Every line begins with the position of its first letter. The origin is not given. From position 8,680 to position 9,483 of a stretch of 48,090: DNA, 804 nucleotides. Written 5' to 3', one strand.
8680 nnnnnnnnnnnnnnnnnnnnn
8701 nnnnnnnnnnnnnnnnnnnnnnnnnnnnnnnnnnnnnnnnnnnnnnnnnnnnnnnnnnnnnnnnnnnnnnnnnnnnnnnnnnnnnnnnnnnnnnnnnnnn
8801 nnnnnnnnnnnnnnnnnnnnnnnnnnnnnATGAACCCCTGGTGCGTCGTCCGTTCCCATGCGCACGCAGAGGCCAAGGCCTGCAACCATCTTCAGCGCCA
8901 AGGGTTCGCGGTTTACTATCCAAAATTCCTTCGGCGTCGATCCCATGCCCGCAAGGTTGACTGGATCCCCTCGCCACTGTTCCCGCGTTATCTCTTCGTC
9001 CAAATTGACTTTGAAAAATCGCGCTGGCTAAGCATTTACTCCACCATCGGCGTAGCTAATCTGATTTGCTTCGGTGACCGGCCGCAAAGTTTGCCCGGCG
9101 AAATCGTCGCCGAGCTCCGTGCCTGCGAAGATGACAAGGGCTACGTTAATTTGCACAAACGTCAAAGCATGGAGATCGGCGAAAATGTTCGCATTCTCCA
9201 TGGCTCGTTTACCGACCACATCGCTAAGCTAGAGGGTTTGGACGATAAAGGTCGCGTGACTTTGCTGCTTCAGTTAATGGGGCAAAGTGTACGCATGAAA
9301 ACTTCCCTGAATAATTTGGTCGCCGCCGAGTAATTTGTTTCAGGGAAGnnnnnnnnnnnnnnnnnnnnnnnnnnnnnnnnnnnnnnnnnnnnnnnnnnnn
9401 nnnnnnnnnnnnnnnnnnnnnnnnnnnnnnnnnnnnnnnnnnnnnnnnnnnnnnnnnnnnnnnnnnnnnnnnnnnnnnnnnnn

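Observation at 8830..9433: RfaH-like NusG paralog followed by a near-perfect ops element at the head of a ~39 kb co-directional glycan operon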

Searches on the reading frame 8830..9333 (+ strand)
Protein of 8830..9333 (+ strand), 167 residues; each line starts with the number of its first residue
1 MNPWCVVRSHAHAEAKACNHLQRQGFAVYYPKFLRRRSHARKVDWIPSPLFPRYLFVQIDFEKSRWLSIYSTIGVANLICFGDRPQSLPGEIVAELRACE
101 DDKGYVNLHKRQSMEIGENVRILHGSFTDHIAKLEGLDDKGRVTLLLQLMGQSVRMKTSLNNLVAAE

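Call 4: search_protein_families(library=pfam, proteins=[window:8830-9333:+], max_evalue=0.01)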
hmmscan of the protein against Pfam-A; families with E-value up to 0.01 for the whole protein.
window:8830-9333:+ (167 aa): 1 family
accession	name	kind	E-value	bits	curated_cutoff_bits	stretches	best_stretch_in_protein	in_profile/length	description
PF02357.24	NusG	-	6.6e-15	55.8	22.2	1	4-96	3-92/93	Transcription termination factor nusG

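Call 5: search_protein_families(library=ncbifam, proteins=[window:8830-9333:+], max_evalue=0.01)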
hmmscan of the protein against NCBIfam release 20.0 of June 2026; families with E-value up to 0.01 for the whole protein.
window:8830-9333:+ (167 aa): 6 families
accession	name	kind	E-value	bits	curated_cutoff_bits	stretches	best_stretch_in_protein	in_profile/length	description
TIGR01955.1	RfaH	equivalog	1.1e-29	103.5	144.5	1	4-160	1-155/159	transcription/translation regulatory transformer protein RfaH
NF006534.0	PRK09014.1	equivalog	3.5e-24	85.5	124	1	1-158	1-154/162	transcription/translation regulatory transformer protein RfaH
NF033644.1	antiterm_UpxY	subfamily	2.6e-16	60.1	100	1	4-159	1-160/164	UpxY family transcription antiterminator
TIGR00922.1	nusG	equivalog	1.2e-11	44.8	135.7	1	48-156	54-162/172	transcription termination/antitermination protein NusG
NF033641.1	antiterm_LoaP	exception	5.8e-07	29.8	125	1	14-161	11-162/166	antiterminator LoaP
TIGR01956.2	NusG_myco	equivalog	2.9e-06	27.1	150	1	110-163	182-236/239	transcription termination/antitermination protein NusG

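Call 7: find_homologous_proteins(query=window:8830-9330:+)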
Query window:8830-9330:+ (167 aa): 409 proteins with E <= 0.001 among 434 candidates; the best 120 are listed.
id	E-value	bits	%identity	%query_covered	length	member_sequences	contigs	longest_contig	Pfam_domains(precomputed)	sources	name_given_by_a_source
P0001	2.2e-108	378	99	100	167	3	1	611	PF02357.25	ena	-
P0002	1.1e-95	336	88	100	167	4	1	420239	PF02357.25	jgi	jgi:transcriptional antiterminator RfaH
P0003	4.1e-72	260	69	99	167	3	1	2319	PF02357.25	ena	-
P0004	5.7e-72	259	67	99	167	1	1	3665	PF02357.25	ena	-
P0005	6.8e-71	256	66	99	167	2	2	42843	PF02357.25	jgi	-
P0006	7.3e-55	203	54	98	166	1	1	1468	PF02357.25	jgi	-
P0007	1.9e-52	196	100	53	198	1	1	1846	PF02357.25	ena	-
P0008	3.3e-51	192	53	98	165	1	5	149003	PF02357.25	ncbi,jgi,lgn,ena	-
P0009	3.7e-51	191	53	99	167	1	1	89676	PF02357.25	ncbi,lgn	-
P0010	4.9e-51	191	52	98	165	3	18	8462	PF02357.25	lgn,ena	-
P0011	2.9e-50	188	53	99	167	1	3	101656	PF02357.25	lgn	-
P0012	1.9e-49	186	52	99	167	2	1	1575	PF02357.25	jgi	jgi:transcriptional antiterminator RfaH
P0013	4.4e-48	181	50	99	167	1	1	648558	PF02357.25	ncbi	-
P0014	5.1e-48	181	50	99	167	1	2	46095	PF02357.25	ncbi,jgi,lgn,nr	ncbi:MAG: transcriptional activator RfaH [Rhodospirillales bacterium]|nr:transcriptional activator R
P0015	1.7e-47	179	48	99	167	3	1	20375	PF02357.25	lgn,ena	-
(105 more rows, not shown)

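Call 10: find_encoding_contigs(protein=P0002, flank=10000, max_places=3)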
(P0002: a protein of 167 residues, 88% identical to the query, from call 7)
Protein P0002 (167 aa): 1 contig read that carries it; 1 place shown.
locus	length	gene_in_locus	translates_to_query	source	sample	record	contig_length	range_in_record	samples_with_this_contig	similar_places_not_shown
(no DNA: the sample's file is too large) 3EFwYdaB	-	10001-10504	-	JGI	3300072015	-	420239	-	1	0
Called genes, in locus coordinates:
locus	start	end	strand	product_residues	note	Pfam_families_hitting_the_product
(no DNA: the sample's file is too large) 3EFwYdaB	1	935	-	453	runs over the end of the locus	PF03446:NAD_binding_2 (faint), PF03721:UDPG_MGDP_dh_N, PF00984:UDPG_MGDP_dh, PF03720:UDPG_MGDP_dh_C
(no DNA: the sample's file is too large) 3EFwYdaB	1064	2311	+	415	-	PF04932:Wzy_C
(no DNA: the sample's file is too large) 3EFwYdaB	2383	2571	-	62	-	-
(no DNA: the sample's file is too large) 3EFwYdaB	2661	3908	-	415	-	-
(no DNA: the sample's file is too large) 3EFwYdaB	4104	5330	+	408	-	PF08421:Methyltransf_13, PF13489:Methyltransf_23, PF08484:Methyltransf_14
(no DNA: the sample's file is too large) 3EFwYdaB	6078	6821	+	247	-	PF00535:Glycos_transf_2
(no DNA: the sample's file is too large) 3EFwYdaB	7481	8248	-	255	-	-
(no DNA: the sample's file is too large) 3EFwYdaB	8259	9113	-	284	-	-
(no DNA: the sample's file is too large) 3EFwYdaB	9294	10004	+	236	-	PF13412:HTH_24, PF12802:MarR_2 (weak)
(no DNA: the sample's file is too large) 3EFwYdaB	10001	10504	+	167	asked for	PF02357:NusG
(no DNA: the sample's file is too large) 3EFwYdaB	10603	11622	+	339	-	PF00106:adh_short, PF01073:3Beta_HSD, PF01370:Epimerase, PF02719:Polysacc_synt_2, PF04321:RmlD_sub_bind, PF07993:NAD_binding_4, PF13460:NAD_binding_10, PF16363:GDP_Man_Dehyd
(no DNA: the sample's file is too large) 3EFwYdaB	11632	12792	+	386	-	PF01041:DegT_DnrJ_EryC1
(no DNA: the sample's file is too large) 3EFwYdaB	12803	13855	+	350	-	PF00571:CBS (weak), PF00483:NTP_transferase, PF12804:NTP_transf_3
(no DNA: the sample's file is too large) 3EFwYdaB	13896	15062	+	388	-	PF02350:Epimerase_2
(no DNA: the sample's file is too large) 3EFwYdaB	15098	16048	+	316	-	PF04613:LpxD (faint), PF25084:LbH_EIF2B (weak), PF00132:Hexapep (weak), PF25087:GMPPB_C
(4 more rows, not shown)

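Call 11: find_related_loci(query=A1, collection=genome_contigs, flank=4000)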
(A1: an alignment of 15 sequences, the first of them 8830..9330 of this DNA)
Query A1 (167 aa) in genome_contigs; peptide patterns used: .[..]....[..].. (x = any residue, [..] = any of these).
599 stretches matched a pattern (row limit reached: there are more); 589 encode a relative of the query (tblastn E <= 1e-3); the best 80 are kept; 80 distinct loci.
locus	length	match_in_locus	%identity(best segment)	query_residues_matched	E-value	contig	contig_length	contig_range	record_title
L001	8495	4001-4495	53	1-165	5e-58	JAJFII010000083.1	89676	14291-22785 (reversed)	MAG: Rhodospirillales bacterium isolate OFTM193 OFTM193_82, whole genome shotgun sequence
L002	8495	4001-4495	50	1-165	2e-55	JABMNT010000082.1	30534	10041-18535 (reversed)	MAG: Rhodospirillales bacterium isolate bin.668 k141_1898240, whole genome shotgun sequence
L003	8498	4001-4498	50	1-166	9e-55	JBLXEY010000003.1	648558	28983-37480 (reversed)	MAG: Rhodospirillales bacterium isolate ET02-02 T02maxbin_out.002RE.5K@3, whole genome shotgun sequence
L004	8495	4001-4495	49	1-165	1e-54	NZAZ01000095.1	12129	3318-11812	MAG: Rhodospirillaceae bacterium isolate ARS16 MHASMcontig_607339, whole genome shotgun sequence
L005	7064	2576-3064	49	4-166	2e-53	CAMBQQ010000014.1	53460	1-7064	MAG: Rhizobium sp. Q54 isolate MiH-14oct19-73 genome assembly, contig: MiH-14oct19-C967, whole genome shotgun sequence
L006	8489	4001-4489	48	4-166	2e-52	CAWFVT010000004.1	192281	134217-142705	MAG: uncultured proteobacterium isolate MFD04967.bin.2.112 genome assembly, contig: contig_17876, whole genome shotgun s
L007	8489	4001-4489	50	4-166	2e-52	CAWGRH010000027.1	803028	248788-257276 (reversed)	MAG: uncultured Alphaproteobacteria bacterium isolate MFD05513.bin.2.150 genome assembly, contig: contig_7022, whole gen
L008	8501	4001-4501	46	1-166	9e-52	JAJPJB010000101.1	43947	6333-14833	MAG: Hyphomicrobiaceae bacterium isolate Centralia_MAG_41 k107_8583085, whole genome shotgun sequence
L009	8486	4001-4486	49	4-166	9e-52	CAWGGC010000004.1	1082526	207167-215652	MAG: uncultured Alphaproteobacteria bacterium isolate MFD01872.bin.2.187 genome assembly, contig: contig_52792, whole ge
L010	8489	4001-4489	47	4-166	1e-51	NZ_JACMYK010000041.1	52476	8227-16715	Bradyrhizobium acaciae strain 10BB Contigs_041, whole genome shotgun sequence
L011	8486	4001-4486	48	4-166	6e-52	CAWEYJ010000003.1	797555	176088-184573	MAG: uncultured proteobacterium isolate MFD05512.bin.1.147 genome assembly, contig: contig_14848, whole genome shotgun s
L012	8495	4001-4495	46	1-165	1e-51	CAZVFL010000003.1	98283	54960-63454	MAG TPA_asm: uncultured Thalassospiraceae bacterium isolate binchicken_co202_61 genome assembly, contig: NODE_54_length_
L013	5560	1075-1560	49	4-165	2e-51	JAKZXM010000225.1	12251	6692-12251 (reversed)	MAG: Rhodospirillales bacterium isolate Langseth_Bin_00163 Langseth_Bin_00163_000000000225, whole genome shotgun sequenc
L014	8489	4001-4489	47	4-166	4e-51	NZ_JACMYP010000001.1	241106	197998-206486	Bradyrhizobium altum strain Pear77 Contigs_001, whole genome shotgun sequence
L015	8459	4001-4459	50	2-154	4e-51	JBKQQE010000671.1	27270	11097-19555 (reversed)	MAG: Xanthobacteraceae bacterium isolate MGr1A1B1C__bin_74 MGr1A1B1C_000000305518, whole genome shotgun sequence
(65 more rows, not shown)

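Call 24: search_solved_structures(query=window:8830-9330:+, max_evalue=0.001, show_alignments=2)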
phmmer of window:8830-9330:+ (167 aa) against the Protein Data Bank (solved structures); distinct sequences matched with E-value up to 0.001: 6.
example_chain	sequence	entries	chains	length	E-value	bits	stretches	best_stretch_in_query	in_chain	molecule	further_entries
5ond_A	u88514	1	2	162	4.1e-10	43.2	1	12-156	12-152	Transcription antitermination protein RfaH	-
2oug_A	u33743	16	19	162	4.1e-10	43.1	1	12-156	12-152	Transcriptional activator rfaH | Transcription antitermination protein RfaH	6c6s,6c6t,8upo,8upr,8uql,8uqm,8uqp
8pen_P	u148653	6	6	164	4.3e-10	43.1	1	12-156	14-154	Transcription antitermination protein RfaH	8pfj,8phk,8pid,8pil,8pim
8pfg_P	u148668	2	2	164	4.2e-09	39.9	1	12-156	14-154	Transcription antitermination protein RfaH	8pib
9ik0_A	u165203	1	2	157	5.4e-08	36.2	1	4-98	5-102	Transcription antitermination protein RfaH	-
8ehq_G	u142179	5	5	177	2.9e-05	27.4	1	40-156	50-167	Transcription termination/antitermination protein NusG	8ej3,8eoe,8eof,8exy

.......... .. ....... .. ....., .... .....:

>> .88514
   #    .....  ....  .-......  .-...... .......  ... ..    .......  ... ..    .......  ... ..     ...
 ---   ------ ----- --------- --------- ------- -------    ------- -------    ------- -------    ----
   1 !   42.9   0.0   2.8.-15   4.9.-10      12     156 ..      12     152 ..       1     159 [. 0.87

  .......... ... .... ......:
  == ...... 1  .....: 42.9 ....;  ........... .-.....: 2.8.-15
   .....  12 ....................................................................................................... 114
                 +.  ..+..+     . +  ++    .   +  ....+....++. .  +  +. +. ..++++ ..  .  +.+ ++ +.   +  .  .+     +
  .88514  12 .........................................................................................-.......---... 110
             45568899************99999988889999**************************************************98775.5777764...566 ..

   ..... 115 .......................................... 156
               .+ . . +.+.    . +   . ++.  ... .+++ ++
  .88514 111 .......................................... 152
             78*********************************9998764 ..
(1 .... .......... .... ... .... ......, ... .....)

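Call 49: predict_structure(alignment_id=A7)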
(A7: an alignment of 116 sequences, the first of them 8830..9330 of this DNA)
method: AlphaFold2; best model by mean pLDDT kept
length: 167 residues; sequences in the alignment: 116
mean_pLDDT: 88.2   pTM: 0.65
mean pLDDT of the five models: 88.2, 87.6, 86.6, 84.5, 75.3
residues with pLDDT >= 90: 84; 70-90: 74; 50-70: 9; < 50: 0
segments of 3 or more residues with pLDDT < 50: none
pLDDT, mean of each block of 10 residues (from residue 1): 93 96 94 90 91 94 82 94 89 91 83 77 86 84 86 87 82
secondary structure, 60 per line:
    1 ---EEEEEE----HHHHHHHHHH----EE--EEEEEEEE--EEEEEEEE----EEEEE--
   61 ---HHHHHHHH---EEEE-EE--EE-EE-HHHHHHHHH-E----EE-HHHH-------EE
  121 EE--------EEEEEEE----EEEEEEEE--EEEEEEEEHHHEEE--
elements in order: E4-9 H14-23 E32-39 E42-49 E54-58 H64-71 E75-78 H90-98 H108-111 E119-122 E131-137 E142-149 E152-159 E163-165

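Call 63: fold_search(model_id=the predicted structure, library=pdb)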
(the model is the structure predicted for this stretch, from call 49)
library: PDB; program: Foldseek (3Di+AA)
matches with E <= 10: 1386; with E <= 0.001: 46
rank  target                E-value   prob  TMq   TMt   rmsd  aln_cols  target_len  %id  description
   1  9a56_B                8.7e-12  1.00  0.51  0.48  14.3       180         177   21  Integrative model of RPOB-NUSG by crosslinking MS and deep learning (released 2024-09-18)
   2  8phk_P                6.7e-10  1.00  0.53  0.55   8.5       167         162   25  fully recruited RfaH bound to E. coli transcription complex paused at ops site (released 2024-04-24)
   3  1m1g_A                1.8e-09  1.00  0.41  0.29  11.4       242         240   12  Crystal Structure of Aquifex aeolicus N-utilization substance G (NusG), Space Group P2(1) (released 2003-02-04)
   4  6gov_G                1.9e-09  1.00  0.49  0.47  10.2       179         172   21  Structure of THE RNA POLYMERASE LAMBDA-BASED ANTITERMINATION COMPLEX (released 2019-02-13)
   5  6c6s_D                2.2e-09  1.00  0.51  0.53   8.9       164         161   25  CryoEM structure of E.coli RNA polymerase elongation complex bound with RfaH (released 2018-07-25)
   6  2lq8_MODEL_1_A        5.4e-09  1.00  0.43  0.41  13.1       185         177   17  Domain interaction in Thermotoga maritima NusG (released 2013-01-23)
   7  6tqn_G                6.7e-09  1.00  0.53  0.50   8.7       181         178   21  rrn anti-termination complex without S4 (released 2020-08-05)
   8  6x7k_AB               1.4e-08  1.00  0.46  0.47   8.7       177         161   20  Cryo-EM structure of an Escherichia coli coupled transcription-translation complex B3 (TTC-B3) containing an mRNA wit (released 2020-09-02)
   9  1m1g_B                1.5e-08  1.00  0.44  0.34  10.6       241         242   11  Crystal Structure of Aquifex aeolicus N-utilization substance G (NusG), Space Group P2(1) (released 2003-02-04)
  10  1m1g_D                1.7e-08  1.00  0.41  0.32  10.8       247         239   12  Crystal Structure of Aquifex aeolicus N-utilization substance G (NusG), Space Group P2(1) (released 2003-02-04)
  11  9guw_Z                5.1e-08  1.00  0.44  0.48  10.0       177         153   20  30S-TEC (TEC in expressome position) Inactive state 2 (released 2024-11-20)
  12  1m1g_C                6.8e-08  1.00  0.37  0.27  11.4       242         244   12  Crystal Structure of Aquifex aeolicus N-utilization substance G (NusG), Space Group P2(1) (released 2003-02-04)
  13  1npp_C                6.8e-08  1.00  0.36  0.26  11.4       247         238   12  CRYSTAL STRUCTURE OF AQUIFEX AEOLICUS NUSG IN P2(1) (released 2003-03-11)
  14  6x7f_AB               1.2e-07  1.00  0.47  0.45   9.8       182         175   22  Cryo-EM structure of an Escherichia coli coupled transcription-translation complex B2 (TTC-B2) containing an mRNA wit (released 2020-09-02)
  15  5ond_B                1.3e-07  1.00  0.50  0.61   2.3        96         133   29  RfaH from Escherichia coli in complex with ops DNA (released 2018-06-06)
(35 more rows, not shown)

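Call 84: search_protein_families(library=padloc, proteins=[window:8830-9330:+], max_evalue=0.01)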
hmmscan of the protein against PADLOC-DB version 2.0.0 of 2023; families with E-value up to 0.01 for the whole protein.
window:8830-9330:+ (167 aa): 0 families

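Call 89: search_dna_similar(query=window:8830-9330:+, collection=plasmids, mode=protein, max_rows=15, max_evalue=1e-10)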
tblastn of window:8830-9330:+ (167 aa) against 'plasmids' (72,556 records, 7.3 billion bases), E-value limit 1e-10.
Records with a match: 133; places in all: 134; records where one place covers at least 80% of the query: 133.
Best place of each record, by identity: <60% 133.
By first word of the organism name: Providencia 41; Pseudosulfitobacter 32; Sulfitobacter 9; Phytobacter 6; Mesorhizobium 5; Pantoea 5; Pectobacteriaceae 5; Bradyrhizobium 4; Cereibacter 3; Sphingobium 2; and 18 more.
By predicted mobility (MOB-suite, as given by PLSDB): non-mobilizable 91; conjugative 36; mobilizable 6.
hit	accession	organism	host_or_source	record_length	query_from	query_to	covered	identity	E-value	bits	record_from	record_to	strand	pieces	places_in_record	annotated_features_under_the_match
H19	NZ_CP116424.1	Sulfitobacter faviae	Hexacorallia,culture,Cold water coral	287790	4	161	95%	39.4%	2e-21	97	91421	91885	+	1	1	transcription termination/antitermination NusG family protein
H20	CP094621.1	Bradyrhizobium sp. ISRA435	Arachis hypogaea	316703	4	166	98%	36.2%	1e-27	114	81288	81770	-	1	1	transcription antiterminator NusG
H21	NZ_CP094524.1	Bradyrhizobium sp. ISRA443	Arachis hypogaea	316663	4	166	98%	36.2%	1e-27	114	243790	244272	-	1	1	transcription termination/antitermination NusG family protein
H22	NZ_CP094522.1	Bradyrhizobium sp. ISRA437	Arachis hypogaea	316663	4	166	98%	36.2%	1e-27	114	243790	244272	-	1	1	transcription termination/antitermination NusG family protein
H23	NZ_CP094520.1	Bradyrhizobium sp. ISRA436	Arachis hypogaea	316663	4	166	98%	36.2%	1e-27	114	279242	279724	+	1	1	transcription termination/antitermination NusG family protein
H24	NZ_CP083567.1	Sulfitobacter sp. W027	-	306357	4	155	91%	38.7%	2e-22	100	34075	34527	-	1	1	transcription termination/antitermination NusG family protein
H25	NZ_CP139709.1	Sulfitobacter sp. OXR-159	Bacterial Culture,hydrothermal vent ...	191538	4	163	96%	35.8%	9e-21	95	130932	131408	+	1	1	transcription termination/antitermination NusG family protein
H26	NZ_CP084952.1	Sulfitobacter indolifex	cell culture,Seawater from the North ...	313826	4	161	95%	36.3%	1e-19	92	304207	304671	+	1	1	transcription termination/antitermination NusG family protein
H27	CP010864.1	Marinovum algicola DG 898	-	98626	4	160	94%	36.5%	6e-18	87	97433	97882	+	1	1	Transcription antiterminator RfaH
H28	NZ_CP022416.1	Pseudosulfitobacter pseudonitzschiae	Skeletonema marinoi strain RO5AC,Cell ...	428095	4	160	94%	36.5%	3e-17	85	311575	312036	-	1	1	transcription termination/antitermination NusG family protein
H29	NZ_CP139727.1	Sulfitobacter faviae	Bacterial Culture,hydrothermal vent ...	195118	4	155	91%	37.6%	3e-21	96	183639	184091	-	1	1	transcription termination/antitermination NusG family protein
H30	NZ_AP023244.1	Mesorhizobium sp. 113-3-3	Lotus japonicus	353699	4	165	97%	35.2%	5e-24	104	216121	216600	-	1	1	none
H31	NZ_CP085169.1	Sulfitobacter sp. DSM 110093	cell culture,Sediment from the Channel ...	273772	2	156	93%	35.7%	5e-21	96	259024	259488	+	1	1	transcription termination/antitermination NusG family protein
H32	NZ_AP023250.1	Mesorhizobium sp. 131-2-5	Lotus japonicus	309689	4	165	97%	34.0%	6e-21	96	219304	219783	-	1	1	transcription termination/antitermination NusG family protein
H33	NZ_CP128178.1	Sphingobium baderi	mixed culture,activated sludge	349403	4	166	98%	33.5%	7e-24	103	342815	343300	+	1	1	transcription termination/antitermination NusG family protein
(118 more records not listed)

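Call 90: get_annotated_region(hit=H19, flank=3500)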
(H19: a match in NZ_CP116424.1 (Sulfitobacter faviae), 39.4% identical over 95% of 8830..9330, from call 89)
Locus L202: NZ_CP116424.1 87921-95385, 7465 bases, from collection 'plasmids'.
description: Sulfitobacter faviae strain SCSIO W_1865 plasmid unnamed1, complete sequence
organism: Sulfitobacter faviae (NCBI taxid 1775881)
taxonomy: Bacteria; Pseudomonadota; Alphaproteobacteria; Rhodobacterales; Roseobacteraceae; Sulfitobacter; Sulfitobacter faviae
host: -; source: Hexacorallia,culture,Cold water coral; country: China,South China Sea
typing (MOB-suite, as given by PLSDB): non-mobilizable
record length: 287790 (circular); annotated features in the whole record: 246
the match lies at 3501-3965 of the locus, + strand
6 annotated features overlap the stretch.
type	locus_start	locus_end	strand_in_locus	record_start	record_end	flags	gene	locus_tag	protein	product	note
CDS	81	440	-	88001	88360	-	-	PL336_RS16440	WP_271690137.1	MarR family EPS-associated transcriptional regulator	-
CDS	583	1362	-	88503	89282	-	-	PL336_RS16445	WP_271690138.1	metallophosphoesterase family protein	-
CDS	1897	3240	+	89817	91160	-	-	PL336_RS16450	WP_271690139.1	polysaccharide biosynthesis/export family protein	GO:0015774 - polysaccharide transport [Evidence IEA]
CDS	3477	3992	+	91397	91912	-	-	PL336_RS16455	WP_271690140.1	transcription termination/antitermination NusG family protein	GO:0006354 - DNA-templated transcription elongation [Evidence IEA]; GO:0006355 - regulation of DNA-templated ...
CDS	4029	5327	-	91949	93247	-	-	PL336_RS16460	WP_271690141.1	MraY family glycosyltransferase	-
CDS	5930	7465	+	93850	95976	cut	-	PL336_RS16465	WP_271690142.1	polysaccharide biosynthesis tyrosine autokinase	GO:0045226 - extracellular polysaccharide biosynthetic process [Evidence IEA]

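Call 91: get_annotated_region(hit=H21, flank=3500)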
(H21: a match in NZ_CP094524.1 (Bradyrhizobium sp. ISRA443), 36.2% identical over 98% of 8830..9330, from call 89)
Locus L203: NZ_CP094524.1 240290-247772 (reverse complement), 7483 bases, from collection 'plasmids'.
description: Bradyrhizobium sp. ISRA443 plasmid unnamed, complete sequence
organism: Bradyrhizobium sp. ISRA443 (NCBI taxid 2866198)
taxonomy: Bacteria; Pseudomonadota; Alphaproteobacteria; Hyphomicrobiales; Nitrobacteraceae; Bradyrhizobium; Bradyrhizobium sp. ISRA443
host: -; source: Arachis hypogaea; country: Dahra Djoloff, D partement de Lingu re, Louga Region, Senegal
typing (MOB-suite, as given by PLSDB): conjugative; replicon rep_cluster_507; relaxase MOBQ; mating-pair formation MPF_T
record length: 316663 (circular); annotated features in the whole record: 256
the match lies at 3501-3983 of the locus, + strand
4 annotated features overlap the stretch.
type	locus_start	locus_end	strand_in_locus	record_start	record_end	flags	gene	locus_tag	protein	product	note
CDS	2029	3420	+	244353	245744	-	-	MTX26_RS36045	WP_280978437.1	sugar transferase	-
CDS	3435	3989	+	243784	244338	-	-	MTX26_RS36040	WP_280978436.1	transcription termination/antitermination NusG family protein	GO:0006354 - DNA-templated transcription elongation [Evidence IEA]; GO:0006355 - regulation of DNA-templated ...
CDS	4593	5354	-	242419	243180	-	-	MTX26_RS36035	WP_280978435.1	response regulator transcription factor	GO:0000160 - phosphorelay signal transduction system [Evidence IEA]; GO:0006355 - regulation of DNA-templated ...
CDS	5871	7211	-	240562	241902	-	-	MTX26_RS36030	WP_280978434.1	HAMP domain-containing sensor histidine kinase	GO:0007165 - signal transduction [Evidence IEA]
